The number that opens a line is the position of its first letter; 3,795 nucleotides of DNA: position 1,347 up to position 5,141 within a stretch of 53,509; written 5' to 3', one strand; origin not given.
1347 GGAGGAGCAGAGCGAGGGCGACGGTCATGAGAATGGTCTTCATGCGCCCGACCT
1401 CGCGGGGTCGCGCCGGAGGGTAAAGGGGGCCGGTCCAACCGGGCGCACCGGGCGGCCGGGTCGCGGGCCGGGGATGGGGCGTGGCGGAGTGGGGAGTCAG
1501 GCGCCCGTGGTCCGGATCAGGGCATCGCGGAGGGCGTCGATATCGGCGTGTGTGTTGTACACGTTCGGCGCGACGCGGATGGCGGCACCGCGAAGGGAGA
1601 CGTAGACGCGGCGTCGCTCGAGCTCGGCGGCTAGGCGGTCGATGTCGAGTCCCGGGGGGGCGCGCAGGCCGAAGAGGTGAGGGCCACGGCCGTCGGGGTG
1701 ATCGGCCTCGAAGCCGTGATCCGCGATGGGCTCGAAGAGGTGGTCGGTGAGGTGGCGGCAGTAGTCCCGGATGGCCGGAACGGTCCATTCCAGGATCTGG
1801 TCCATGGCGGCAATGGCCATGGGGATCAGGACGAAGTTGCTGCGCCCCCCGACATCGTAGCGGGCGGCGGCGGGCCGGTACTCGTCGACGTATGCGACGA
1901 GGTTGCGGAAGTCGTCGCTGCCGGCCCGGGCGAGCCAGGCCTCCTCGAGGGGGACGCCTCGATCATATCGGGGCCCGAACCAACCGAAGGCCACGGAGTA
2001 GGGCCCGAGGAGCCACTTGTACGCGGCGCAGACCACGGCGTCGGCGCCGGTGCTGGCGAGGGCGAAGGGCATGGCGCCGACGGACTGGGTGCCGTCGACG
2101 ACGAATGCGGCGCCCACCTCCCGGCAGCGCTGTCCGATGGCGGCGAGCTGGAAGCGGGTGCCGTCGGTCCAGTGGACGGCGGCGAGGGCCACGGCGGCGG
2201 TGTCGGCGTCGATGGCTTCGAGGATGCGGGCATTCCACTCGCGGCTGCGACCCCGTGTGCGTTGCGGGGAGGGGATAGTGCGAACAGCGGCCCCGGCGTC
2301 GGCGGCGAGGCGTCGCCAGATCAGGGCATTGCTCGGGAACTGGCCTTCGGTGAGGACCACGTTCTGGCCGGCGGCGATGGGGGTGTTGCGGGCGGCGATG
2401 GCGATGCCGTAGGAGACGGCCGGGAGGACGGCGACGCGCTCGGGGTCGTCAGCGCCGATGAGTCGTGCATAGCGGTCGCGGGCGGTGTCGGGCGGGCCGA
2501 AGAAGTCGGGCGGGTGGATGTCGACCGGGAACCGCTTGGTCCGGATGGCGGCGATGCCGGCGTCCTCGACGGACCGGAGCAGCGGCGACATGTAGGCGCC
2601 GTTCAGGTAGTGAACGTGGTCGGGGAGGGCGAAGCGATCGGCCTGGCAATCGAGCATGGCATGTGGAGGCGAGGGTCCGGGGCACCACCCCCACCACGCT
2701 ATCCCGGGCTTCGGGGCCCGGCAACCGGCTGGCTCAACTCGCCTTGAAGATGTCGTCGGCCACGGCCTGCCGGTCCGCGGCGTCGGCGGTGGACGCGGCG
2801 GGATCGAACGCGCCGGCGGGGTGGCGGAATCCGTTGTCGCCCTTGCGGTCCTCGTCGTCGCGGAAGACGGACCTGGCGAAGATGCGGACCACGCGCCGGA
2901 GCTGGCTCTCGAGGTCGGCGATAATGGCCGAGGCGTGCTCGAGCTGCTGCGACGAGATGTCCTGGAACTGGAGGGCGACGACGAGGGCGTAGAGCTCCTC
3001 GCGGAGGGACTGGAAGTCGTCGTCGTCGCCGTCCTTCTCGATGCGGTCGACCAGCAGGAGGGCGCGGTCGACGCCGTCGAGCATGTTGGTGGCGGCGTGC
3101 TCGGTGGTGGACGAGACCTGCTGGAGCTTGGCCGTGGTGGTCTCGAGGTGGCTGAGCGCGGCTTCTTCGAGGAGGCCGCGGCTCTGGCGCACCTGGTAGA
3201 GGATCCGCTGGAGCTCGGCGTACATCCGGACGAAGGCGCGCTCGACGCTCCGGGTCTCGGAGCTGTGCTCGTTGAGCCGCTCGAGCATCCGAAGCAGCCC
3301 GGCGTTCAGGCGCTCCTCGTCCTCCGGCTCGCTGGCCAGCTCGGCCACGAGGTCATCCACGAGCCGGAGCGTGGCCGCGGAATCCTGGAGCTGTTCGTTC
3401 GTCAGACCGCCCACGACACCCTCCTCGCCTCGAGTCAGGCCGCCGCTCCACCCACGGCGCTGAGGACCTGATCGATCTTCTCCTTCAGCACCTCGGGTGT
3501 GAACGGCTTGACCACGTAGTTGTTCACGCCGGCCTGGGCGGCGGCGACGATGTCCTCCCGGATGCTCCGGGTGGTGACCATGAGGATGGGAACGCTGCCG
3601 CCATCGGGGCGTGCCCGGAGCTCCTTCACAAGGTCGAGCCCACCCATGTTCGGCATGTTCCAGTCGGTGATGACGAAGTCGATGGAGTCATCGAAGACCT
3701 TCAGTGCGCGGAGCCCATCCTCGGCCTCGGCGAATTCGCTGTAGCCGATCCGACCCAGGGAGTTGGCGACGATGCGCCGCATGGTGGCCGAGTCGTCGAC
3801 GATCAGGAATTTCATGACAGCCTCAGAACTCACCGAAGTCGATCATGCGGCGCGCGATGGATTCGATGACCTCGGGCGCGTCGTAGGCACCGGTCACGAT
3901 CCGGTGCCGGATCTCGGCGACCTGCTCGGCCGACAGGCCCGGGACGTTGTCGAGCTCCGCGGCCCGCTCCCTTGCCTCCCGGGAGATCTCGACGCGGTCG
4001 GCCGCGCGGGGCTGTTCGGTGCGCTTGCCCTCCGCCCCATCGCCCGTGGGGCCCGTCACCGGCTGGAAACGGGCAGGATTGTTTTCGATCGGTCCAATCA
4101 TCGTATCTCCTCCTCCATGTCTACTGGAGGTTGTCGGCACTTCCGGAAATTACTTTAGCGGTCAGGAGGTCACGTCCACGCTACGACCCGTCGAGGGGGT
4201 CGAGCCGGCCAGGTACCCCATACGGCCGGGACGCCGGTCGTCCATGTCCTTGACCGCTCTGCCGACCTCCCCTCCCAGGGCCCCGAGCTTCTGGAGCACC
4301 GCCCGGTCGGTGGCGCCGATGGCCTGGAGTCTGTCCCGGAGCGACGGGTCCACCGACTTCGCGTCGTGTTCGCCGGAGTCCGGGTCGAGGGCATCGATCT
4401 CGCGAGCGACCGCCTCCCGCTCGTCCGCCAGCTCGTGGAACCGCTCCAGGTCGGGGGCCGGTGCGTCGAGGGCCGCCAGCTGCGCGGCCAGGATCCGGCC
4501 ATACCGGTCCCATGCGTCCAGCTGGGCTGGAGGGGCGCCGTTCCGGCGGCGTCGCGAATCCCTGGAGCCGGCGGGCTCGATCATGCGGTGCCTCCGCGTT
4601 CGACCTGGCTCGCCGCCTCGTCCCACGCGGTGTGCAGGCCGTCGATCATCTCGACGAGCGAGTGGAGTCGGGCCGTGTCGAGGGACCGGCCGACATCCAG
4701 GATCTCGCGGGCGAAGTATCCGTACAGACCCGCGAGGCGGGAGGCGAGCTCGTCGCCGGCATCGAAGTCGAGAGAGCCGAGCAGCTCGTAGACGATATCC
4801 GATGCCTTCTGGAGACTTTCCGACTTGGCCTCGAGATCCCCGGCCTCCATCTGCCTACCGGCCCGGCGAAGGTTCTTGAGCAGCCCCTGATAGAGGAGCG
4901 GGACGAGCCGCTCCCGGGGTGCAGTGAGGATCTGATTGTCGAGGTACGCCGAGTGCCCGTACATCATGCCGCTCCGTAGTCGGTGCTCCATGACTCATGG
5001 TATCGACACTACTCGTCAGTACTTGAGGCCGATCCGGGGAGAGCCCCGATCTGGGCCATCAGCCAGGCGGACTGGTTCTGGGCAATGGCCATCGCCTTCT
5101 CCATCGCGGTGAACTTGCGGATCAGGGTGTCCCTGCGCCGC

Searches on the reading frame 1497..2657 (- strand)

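Call 31: search_protein_families(library=pfam, proteins=[window:1497-2657:-], max_evalue=0.001)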
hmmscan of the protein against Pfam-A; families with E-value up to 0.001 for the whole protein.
window:1497-2657:- (386 aa): 1 family
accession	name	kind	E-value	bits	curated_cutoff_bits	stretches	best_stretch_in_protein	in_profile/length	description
PF00266.25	Aminotran_5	-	5e-22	78.8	21.5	1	58-220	47-206/371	Aminotransferase class-V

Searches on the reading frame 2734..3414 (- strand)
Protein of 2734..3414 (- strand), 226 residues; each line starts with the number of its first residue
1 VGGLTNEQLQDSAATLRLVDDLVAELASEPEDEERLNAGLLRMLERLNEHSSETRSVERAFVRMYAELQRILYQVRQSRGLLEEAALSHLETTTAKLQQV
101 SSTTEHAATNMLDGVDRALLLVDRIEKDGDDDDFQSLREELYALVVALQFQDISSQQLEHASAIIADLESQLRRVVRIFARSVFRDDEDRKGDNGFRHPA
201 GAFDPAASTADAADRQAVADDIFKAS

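Call 31: search_protein_families(library=pfam, proteins=[window:2734-3414:-], max_evalue=0.001)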
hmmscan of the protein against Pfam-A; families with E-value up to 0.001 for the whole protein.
window:2734-3414:- (226 aa): 1 family
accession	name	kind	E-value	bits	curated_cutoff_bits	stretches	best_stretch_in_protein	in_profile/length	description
PF04344.18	CheZ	-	9e-09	35.9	30.7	1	133-223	110-198/203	Chemotaxis phosphatase, CheZ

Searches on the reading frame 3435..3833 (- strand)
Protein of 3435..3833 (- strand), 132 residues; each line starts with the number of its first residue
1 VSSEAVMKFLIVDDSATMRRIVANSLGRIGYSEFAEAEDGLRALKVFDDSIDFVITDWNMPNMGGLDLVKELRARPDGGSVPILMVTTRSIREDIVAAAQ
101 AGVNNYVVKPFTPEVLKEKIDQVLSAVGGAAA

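Call 31: search_protein_families(library=pfam, proteins=[window:3435-3833:-], max_evalue=0.001)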
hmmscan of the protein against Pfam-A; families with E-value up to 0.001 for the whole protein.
window:3435-3833:- (132 aa): 1 family
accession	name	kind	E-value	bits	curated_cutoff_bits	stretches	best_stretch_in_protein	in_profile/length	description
PF00072.30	Response_reg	-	1e-26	93.7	30.2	1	10-120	2-110/111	Response regulator receiver domain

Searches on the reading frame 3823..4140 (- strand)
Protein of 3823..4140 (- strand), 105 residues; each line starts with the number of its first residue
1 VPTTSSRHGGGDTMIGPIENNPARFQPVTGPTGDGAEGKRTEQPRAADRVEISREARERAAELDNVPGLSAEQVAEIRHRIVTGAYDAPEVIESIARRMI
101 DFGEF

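Call 31: search_protein_families(library=pfam, proteins=[window:3823-4140:-], max_evalue=0.001)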
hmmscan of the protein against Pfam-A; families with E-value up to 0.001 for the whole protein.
window:3823-4140:- (105 aa): 1 family
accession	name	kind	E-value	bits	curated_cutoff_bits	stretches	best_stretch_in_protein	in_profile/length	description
PF04316.19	FlgM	-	3.6e-06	27.5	25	1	48-101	1-55/55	Anti-sigma-28 factor, FlgM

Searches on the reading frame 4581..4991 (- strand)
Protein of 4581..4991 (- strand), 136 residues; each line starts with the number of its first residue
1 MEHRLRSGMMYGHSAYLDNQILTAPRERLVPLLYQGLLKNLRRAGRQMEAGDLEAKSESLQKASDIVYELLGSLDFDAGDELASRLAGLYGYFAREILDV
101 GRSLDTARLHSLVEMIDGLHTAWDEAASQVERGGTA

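Call 31: search_protein_families(library=pfam, proteins=[window:4581-4991:-], max_evalue=0.001)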
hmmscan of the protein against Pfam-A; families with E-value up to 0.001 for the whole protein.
window:4581-4991:- (136 aa): 1 family
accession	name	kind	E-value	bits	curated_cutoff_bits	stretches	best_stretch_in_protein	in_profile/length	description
PF02561.19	FliS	-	7.5e-29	100.8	26.7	1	14-126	2-114/115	Flagellar protein FliS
